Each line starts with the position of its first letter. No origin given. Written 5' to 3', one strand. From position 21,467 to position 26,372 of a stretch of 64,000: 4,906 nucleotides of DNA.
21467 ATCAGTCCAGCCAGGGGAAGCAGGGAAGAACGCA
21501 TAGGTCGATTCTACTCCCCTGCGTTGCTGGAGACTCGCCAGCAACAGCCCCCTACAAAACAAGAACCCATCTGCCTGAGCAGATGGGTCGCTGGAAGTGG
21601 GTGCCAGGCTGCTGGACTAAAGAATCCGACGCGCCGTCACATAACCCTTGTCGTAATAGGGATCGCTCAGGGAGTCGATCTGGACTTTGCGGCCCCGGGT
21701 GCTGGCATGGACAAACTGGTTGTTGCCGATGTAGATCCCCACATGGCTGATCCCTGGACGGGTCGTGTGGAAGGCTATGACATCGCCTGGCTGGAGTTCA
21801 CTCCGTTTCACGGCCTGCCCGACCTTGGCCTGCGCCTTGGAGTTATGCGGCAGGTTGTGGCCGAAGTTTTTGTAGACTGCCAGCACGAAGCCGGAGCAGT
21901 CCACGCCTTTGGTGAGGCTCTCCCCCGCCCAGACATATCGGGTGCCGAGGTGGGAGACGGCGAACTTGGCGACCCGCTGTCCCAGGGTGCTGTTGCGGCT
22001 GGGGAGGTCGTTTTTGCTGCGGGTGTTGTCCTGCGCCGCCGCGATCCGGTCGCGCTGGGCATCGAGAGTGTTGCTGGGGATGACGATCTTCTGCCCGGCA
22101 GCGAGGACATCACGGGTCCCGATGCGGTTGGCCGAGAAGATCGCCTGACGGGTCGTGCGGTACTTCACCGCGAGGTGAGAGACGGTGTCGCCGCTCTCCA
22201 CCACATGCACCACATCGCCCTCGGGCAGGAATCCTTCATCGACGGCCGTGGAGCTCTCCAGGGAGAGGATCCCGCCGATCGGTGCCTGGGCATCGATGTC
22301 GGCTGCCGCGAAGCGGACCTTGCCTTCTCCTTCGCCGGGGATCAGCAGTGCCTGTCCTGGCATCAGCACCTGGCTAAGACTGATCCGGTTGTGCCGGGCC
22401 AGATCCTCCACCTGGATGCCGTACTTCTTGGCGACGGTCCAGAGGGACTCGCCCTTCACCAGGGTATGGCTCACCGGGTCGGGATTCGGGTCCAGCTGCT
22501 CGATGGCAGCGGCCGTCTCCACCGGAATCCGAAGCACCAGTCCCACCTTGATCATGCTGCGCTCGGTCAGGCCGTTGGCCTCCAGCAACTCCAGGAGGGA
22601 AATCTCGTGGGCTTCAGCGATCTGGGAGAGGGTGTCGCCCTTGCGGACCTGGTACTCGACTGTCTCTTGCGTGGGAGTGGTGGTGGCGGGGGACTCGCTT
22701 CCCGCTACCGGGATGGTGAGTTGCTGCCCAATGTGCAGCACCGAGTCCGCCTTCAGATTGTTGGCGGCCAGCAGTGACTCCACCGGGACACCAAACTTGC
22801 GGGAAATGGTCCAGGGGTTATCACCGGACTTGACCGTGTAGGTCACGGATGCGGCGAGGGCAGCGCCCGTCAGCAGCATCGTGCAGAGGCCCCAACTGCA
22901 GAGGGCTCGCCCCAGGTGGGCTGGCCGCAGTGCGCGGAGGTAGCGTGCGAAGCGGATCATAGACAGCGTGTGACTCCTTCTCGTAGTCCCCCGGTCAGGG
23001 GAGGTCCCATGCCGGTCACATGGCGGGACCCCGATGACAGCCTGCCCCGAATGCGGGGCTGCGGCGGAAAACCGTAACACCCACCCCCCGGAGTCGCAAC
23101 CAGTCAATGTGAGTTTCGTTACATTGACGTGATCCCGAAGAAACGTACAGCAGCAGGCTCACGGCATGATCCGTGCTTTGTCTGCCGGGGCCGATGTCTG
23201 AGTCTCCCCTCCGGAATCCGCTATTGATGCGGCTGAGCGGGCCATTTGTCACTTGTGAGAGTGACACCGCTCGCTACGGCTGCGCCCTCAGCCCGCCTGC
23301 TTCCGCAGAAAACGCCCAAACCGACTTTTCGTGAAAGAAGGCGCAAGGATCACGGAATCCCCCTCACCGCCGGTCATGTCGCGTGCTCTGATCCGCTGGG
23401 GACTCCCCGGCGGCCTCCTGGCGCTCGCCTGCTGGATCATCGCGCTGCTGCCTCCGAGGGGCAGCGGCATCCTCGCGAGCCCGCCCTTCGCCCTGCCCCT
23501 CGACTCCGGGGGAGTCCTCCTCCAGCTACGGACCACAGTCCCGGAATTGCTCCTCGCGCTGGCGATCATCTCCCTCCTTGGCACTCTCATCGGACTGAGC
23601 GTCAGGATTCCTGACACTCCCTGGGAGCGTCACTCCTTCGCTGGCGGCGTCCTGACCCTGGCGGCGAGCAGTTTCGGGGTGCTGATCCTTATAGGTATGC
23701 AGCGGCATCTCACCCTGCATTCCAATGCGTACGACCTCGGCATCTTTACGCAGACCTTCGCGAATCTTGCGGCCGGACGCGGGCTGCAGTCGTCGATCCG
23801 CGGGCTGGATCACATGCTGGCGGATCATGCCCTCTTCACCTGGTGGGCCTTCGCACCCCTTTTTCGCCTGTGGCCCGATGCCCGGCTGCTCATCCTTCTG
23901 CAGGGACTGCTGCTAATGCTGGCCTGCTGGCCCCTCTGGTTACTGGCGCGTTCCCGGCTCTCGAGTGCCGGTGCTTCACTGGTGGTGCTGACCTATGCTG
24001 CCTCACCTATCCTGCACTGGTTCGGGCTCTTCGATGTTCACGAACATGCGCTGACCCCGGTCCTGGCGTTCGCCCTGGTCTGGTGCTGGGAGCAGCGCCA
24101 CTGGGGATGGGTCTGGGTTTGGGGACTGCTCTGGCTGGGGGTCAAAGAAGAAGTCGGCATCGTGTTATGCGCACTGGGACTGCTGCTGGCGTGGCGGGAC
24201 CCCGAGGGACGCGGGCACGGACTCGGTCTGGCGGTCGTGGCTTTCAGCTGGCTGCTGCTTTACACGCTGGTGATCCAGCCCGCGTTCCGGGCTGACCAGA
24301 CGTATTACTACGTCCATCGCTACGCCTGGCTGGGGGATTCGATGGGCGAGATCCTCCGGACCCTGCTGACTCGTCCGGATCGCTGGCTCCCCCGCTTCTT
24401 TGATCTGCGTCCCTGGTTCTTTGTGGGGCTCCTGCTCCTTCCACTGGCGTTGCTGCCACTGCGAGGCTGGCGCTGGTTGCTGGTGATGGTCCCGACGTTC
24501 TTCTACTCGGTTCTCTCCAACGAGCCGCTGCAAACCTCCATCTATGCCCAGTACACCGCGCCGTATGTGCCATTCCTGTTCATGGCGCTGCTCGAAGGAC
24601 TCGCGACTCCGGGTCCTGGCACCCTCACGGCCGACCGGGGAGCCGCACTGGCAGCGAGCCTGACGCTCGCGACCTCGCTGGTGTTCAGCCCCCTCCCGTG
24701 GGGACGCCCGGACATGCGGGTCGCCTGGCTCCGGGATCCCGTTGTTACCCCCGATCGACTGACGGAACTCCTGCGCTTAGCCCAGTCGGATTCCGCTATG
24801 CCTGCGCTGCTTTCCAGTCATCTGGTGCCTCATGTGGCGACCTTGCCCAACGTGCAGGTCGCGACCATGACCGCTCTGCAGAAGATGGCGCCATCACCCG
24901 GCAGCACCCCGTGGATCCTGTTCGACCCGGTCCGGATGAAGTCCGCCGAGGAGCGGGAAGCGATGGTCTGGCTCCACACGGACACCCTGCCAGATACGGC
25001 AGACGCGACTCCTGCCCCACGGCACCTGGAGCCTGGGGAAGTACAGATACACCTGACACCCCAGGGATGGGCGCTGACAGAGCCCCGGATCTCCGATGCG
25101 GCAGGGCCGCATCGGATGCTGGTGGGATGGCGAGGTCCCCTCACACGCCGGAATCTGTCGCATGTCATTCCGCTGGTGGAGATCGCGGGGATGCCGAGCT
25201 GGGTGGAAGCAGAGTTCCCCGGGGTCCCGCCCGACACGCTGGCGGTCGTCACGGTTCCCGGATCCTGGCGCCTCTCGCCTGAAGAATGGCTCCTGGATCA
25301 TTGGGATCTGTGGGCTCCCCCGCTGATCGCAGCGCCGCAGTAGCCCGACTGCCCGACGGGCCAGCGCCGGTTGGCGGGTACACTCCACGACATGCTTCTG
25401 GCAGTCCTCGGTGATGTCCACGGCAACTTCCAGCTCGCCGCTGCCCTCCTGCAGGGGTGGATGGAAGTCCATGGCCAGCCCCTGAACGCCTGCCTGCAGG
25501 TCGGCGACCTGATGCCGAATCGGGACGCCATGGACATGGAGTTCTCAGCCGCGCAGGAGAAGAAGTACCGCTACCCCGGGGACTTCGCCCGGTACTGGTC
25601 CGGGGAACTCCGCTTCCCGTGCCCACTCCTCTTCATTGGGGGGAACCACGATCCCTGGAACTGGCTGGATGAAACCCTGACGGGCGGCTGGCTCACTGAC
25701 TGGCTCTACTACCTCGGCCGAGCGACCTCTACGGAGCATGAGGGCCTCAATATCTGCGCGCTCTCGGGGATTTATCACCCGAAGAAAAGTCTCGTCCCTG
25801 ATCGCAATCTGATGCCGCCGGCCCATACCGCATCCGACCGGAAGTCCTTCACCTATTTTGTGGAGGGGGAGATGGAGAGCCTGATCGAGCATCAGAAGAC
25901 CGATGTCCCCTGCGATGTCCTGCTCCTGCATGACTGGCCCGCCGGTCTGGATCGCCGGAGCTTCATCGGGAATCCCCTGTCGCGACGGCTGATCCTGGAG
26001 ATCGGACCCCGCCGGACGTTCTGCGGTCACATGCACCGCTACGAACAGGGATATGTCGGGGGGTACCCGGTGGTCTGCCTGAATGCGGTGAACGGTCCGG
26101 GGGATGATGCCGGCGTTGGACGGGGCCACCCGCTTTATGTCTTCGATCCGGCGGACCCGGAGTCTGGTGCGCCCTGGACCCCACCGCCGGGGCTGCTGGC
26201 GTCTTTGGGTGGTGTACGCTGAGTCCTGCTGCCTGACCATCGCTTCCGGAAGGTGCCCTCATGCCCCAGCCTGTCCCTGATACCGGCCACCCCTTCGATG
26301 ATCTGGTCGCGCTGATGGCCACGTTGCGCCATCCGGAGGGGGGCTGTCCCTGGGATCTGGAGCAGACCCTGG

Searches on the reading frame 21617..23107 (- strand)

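Call 11: search_protein_families(library=pfam, proteins=[window:21617-23107:-], max_evalue=0.01)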
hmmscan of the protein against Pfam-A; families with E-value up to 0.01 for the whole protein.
window:21617-23107:- (496 aa): 12 families
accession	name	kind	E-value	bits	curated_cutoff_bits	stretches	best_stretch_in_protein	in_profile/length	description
PF01476.26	LysM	-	2e-54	181.7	20.9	4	90-133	1-43/43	LysM domain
PF00877.26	NLPC_P60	-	9e-31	106.4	23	1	388-494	1-105/105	NlpC/P60 family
PF23473.1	LysM3_LYK4_5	-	6.6e-20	71.4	29.3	2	89-123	4-38/48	LYK4/5 LysM3 domain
PF23446.1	LysM1_NFP_LYK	-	6.4e-13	49.8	36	1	88-135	6-56/60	NFP/LYK LysM1 domain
PF23577.1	LysM_RLK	-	2.1e-06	28.1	27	0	152-175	3-25/44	LysM domain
PF23472.1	LysM2_CERK1_LYK3_4_5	-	2.7e-05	24.4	27.4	0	86-134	4-55/56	LYK3/4/5 LysM2 domain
PF23462.1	LysM3_NFP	-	0.00014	22.8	28.1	0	88-133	3-47/48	NFP LysM3 domain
PF22262.2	DUF6950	-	0.00055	20.5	27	0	425-473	75-121/134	Domain of unknown function (DUF6950)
PF04970.19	LRAT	-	0.00066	20.4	24.3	1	437-478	2-41/120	Lecithin retinol acyltransferase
PF25459.1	AIM3_BBC1_C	-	0.001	19.3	27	0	360-450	8-98/180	AIM3/BBC1 Cysteine proteinase-fold domain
PF04225.17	LysM_OapA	-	0.0057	17.2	22.3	0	151-205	4-62/85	Opacity-associated protein A LysM-like domain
PF23457.1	LysM2_NFP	-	0.0089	16.5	36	0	86-104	4-22/56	NFP LysM2 domain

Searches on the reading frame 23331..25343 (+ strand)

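Call 11: search_protein_families(library=pfam, proteins=[window:23331-25343:+], max_evalue=0.01)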
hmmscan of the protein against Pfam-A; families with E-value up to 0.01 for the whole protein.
window:23331-25343:+ (670 aa): 1 family
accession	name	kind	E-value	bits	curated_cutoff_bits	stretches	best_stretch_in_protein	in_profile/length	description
PF09852.15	DUF2079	-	7.8e-57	193.8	28.2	1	125-534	1-424/459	Predicted membrane protein (DUF2079)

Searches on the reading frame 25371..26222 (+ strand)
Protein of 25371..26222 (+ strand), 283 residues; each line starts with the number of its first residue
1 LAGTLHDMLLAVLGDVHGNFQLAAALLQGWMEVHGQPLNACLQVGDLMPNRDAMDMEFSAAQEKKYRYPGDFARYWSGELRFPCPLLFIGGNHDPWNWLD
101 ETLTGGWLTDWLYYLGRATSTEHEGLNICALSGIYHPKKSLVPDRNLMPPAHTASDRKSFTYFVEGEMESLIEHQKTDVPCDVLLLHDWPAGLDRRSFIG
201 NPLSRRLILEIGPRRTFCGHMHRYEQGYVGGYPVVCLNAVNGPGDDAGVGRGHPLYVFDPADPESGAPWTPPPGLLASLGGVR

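Call 11: search_protein_families(library=pfam, proteins=[window:25371-26222:+], max_evalue=0.01)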
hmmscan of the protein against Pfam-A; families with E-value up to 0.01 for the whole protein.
window:25371-26222:+ (283 aa): 2 families
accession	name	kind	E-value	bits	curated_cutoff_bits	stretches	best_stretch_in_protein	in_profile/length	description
PF00149.33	Metallophos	-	9e-09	36.5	21.5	1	8-224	1-191/191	Calcineurin-like phosphoesterase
PF12850.12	Metallophos_2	-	0.0093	16.4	27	0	8-234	1-129/154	Calcineurin-like phosphoesterase superfamily domain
